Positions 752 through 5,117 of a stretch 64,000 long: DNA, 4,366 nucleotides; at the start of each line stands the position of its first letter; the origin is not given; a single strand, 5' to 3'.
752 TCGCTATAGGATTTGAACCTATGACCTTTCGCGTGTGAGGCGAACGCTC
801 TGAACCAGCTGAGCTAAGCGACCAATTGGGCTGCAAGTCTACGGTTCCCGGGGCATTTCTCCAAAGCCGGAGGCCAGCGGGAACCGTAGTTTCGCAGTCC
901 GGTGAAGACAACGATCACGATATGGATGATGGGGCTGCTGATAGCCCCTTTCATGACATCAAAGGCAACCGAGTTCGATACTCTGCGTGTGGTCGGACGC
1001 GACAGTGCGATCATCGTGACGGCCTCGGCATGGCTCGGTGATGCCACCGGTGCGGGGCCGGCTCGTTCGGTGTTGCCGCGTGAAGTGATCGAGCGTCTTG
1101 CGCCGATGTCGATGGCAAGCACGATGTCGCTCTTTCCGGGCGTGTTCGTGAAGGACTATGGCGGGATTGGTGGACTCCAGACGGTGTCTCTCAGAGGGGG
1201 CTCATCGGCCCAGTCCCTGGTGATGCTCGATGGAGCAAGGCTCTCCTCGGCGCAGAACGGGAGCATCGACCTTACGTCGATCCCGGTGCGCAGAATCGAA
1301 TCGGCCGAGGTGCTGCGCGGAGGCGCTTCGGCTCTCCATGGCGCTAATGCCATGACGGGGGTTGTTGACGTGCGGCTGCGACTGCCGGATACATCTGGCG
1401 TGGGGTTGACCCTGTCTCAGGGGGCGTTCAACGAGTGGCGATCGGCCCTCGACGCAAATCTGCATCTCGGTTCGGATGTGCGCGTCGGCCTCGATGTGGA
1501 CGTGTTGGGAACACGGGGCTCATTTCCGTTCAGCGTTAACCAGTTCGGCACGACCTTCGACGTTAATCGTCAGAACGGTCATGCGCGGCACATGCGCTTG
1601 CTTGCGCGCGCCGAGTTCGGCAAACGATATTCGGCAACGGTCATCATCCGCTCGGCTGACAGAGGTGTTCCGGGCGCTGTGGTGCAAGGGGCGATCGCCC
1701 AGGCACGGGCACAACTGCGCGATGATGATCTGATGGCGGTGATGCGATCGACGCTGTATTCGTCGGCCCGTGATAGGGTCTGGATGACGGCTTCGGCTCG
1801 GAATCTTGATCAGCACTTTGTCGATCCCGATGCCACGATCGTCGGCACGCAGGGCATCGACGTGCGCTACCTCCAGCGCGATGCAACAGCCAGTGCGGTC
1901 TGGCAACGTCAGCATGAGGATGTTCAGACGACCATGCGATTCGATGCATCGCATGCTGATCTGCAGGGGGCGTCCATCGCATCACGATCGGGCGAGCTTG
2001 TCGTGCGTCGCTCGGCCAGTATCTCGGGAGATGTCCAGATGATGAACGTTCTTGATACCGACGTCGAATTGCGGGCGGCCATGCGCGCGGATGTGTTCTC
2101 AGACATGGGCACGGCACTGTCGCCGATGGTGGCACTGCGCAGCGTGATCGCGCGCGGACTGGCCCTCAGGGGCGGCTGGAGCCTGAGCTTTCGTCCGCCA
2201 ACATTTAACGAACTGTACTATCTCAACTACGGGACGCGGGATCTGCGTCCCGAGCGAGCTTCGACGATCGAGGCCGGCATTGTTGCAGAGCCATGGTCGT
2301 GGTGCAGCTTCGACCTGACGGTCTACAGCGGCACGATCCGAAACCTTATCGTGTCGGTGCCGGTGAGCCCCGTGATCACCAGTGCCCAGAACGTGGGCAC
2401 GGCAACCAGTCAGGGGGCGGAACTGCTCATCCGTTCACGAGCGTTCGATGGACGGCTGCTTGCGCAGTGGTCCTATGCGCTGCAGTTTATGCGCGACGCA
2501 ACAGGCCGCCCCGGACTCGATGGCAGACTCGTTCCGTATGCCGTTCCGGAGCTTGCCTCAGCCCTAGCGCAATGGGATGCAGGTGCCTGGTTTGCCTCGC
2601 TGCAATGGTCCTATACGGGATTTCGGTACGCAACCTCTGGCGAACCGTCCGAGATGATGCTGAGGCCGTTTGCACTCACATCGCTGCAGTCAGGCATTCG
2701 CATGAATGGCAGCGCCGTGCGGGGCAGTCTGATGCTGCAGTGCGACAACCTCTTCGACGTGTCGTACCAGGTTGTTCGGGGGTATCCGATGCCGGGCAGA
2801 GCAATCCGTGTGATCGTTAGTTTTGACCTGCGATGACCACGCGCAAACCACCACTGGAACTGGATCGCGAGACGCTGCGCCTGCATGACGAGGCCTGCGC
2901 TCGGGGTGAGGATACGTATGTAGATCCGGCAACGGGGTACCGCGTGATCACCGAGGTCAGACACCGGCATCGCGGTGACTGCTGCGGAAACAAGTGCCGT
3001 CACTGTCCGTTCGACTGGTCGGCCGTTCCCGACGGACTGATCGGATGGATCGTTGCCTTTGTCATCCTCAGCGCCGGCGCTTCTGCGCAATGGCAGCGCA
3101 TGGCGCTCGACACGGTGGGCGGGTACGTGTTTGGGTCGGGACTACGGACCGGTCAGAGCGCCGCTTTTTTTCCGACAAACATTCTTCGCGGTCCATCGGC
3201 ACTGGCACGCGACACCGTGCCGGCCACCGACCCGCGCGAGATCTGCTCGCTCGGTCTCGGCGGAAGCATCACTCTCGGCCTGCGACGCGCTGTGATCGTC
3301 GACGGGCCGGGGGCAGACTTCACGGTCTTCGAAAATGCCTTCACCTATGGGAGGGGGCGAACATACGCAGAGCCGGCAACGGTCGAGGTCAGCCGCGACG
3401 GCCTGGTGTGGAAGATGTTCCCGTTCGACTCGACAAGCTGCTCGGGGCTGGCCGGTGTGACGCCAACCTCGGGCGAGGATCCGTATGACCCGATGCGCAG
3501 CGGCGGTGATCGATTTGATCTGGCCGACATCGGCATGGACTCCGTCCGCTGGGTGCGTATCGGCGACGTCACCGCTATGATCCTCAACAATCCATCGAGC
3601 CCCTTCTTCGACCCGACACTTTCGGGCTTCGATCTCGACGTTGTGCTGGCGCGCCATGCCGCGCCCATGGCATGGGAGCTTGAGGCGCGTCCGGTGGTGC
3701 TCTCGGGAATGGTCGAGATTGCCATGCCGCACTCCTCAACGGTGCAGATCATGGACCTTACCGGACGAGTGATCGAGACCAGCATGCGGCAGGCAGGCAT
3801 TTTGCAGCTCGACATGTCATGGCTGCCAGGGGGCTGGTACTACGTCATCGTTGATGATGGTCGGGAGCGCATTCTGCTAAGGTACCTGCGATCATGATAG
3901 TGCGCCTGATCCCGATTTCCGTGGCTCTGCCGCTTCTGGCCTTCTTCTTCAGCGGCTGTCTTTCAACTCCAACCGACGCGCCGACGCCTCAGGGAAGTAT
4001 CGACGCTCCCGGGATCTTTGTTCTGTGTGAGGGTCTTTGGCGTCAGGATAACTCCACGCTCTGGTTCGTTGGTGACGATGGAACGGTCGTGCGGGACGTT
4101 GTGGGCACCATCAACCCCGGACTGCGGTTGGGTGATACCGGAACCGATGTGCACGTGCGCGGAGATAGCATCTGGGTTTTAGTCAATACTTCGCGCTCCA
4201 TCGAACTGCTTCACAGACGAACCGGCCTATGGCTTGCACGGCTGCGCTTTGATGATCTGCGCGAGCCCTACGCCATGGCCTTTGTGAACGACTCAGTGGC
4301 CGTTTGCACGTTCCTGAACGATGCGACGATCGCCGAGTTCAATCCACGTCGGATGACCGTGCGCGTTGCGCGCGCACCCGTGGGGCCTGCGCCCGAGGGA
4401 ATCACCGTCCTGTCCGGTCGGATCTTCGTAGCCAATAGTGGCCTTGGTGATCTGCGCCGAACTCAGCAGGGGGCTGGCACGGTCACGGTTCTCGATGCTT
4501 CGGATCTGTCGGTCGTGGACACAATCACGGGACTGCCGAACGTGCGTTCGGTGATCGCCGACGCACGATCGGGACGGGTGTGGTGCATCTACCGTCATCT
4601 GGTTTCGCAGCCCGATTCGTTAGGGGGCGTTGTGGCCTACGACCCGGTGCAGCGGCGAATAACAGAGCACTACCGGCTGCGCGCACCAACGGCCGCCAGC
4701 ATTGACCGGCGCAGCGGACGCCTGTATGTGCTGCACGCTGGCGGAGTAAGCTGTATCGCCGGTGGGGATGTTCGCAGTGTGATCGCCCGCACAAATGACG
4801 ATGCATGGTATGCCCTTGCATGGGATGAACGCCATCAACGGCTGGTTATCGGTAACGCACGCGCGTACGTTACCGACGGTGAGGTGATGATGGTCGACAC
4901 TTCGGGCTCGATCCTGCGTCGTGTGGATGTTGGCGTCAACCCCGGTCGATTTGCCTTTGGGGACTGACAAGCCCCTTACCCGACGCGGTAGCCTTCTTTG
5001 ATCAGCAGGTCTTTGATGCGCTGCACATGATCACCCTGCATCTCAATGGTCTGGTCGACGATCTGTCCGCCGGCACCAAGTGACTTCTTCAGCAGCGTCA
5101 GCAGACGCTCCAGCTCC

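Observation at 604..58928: Modular intergenic repeat family (heptamer arrays + GC mini-hairpin units) at six loci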

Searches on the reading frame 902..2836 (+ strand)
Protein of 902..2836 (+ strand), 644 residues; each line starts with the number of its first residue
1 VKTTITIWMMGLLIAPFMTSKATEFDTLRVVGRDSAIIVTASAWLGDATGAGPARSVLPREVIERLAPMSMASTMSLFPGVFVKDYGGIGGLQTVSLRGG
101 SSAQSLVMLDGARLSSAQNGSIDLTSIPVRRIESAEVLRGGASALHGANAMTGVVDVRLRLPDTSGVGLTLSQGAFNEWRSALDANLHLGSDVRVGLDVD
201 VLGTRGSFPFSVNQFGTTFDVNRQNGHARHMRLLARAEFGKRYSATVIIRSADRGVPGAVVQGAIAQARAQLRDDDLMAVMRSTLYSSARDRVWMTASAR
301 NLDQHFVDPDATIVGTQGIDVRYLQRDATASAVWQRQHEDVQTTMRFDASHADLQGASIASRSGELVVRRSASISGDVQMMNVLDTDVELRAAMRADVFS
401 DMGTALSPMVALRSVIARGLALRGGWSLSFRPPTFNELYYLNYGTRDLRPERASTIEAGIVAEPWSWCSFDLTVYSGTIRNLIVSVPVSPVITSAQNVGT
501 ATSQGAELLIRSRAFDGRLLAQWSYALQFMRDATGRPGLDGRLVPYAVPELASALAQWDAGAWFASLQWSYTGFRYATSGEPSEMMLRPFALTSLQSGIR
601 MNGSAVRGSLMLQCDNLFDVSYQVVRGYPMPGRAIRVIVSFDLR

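Call 71: search_protein_families(library=pfam, proteins=[window:902-2836:+])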
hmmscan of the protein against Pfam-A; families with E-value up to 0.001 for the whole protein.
window:902-2836:+ (644 aa): 2 families
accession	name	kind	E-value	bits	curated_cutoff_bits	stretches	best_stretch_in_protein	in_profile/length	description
PF00593.30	TonB_dep_Rec_b-barrel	-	4.9e-31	109.5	27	1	362-617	161-436/436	TonB dependent receptor-like, beta-barrel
PF07715.20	Plug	-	2.9e-20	73.2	23.9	1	54-154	8-107/107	TonB-dependent Receptor Plug Domain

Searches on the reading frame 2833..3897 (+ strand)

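Call 71: search_protein_families(library=pfam, proteins=[window:2833-3897:+])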
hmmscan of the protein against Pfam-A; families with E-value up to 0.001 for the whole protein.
window:2833-3897:+ (354 aa): 2 families
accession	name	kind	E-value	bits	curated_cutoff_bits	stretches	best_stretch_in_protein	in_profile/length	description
PF17653.6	DUF5522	-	3.9e-21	75.3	25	1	17-62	1-46/48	Family of unknown function (DUF5522)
PF18962.6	Por_Secre_tail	-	0.00095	19.8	27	0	301-345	21-67/75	Secretion system C-terminal sorting domain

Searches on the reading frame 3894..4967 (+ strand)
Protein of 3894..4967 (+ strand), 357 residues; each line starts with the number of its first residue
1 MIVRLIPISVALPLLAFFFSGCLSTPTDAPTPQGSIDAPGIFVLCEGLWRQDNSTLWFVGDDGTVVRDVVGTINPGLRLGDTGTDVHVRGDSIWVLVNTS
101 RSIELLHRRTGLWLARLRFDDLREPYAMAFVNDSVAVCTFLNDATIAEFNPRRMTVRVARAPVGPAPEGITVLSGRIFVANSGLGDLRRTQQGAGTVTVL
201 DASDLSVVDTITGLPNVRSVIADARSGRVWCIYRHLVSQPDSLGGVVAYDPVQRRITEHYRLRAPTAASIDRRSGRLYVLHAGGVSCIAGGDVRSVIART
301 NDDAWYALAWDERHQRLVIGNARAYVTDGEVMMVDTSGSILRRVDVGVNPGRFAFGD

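Call 71: search_protein_families(library=pfam, proteins=[window:3894-4967:+])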
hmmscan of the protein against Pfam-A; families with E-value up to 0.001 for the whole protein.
window:3894-4967:+ (357 aa): 1 family
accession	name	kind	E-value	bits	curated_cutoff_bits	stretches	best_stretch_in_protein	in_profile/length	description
PF16819.11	DUF5074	-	1.4e-07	31.4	27.2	1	40-97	2-59/353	Domain of unknown function (DUF5074)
